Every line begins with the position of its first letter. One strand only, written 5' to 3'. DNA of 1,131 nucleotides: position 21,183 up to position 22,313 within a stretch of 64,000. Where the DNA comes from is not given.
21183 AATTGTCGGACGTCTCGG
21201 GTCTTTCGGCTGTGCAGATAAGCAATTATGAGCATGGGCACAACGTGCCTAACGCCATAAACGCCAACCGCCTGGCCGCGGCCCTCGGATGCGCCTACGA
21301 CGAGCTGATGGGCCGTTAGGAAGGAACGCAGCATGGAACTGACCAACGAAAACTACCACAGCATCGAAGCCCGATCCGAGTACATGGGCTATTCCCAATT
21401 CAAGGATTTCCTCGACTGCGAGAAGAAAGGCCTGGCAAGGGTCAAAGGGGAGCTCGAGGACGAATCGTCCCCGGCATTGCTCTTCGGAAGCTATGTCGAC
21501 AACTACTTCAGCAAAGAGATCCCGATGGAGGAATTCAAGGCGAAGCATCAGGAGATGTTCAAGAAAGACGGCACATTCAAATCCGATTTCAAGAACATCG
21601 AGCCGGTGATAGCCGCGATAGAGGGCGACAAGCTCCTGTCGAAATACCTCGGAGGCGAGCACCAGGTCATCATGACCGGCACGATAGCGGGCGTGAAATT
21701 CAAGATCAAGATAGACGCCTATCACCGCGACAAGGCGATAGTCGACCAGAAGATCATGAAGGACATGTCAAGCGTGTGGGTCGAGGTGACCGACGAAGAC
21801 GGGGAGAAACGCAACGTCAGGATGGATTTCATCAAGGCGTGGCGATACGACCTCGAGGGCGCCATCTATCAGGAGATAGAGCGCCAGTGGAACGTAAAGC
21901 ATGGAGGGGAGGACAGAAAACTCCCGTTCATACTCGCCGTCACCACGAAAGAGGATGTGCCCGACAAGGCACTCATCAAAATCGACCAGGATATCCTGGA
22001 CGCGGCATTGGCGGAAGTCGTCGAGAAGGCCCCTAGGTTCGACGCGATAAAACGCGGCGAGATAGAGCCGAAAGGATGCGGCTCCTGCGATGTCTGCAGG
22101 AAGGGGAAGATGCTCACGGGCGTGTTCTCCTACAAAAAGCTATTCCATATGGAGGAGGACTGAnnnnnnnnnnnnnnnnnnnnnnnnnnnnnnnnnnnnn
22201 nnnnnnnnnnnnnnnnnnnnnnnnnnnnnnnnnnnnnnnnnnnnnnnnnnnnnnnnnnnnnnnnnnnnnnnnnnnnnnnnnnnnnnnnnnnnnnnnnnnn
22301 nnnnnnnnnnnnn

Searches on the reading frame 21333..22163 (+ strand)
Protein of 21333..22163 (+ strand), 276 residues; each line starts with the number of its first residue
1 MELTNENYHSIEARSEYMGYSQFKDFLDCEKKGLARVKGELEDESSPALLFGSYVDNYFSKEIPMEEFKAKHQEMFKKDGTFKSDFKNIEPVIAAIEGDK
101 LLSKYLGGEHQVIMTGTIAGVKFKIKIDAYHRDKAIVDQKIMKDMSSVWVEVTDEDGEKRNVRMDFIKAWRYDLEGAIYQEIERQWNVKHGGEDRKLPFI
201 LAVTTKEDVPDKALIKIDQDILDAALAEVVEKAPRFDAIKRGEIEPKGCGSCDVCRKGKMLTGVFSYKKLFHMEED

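Call 58: find_encoding_contigs(protein=window:21333-22163:+, flank=10000, max_places=1)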
Protein window:21333-22163:+ (276 aa): 5 contigs read that carry it; 1 place shown.
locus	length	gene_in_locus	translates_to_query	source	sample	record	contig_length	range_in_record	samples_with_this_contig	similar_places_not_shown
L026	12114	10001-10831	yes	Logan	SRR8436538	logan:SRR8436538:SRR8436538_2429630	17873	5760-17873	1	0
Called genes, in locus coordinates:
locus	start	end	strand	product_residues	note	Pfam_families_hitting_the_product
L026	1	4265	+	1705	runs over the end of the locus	-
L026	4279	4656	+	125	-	-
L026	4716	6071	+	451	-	-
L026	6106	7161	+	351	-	-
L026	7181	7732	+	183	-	-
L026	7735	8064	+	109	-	-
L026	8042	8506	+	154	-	-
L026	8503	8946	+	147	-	-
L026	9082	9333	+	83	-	PF13560:HTH_31 (weak), PF01381:HTH_3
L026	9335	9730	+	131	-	-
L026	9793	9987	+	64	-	PF13560:HTH_31, PF12844:HTH_19, PF13443:HTH_26, PF01381:HTH_3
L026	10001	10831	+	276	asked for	PF12684:DUF3799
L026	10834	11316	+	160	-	-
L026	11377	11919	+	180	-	PF05037:DUF669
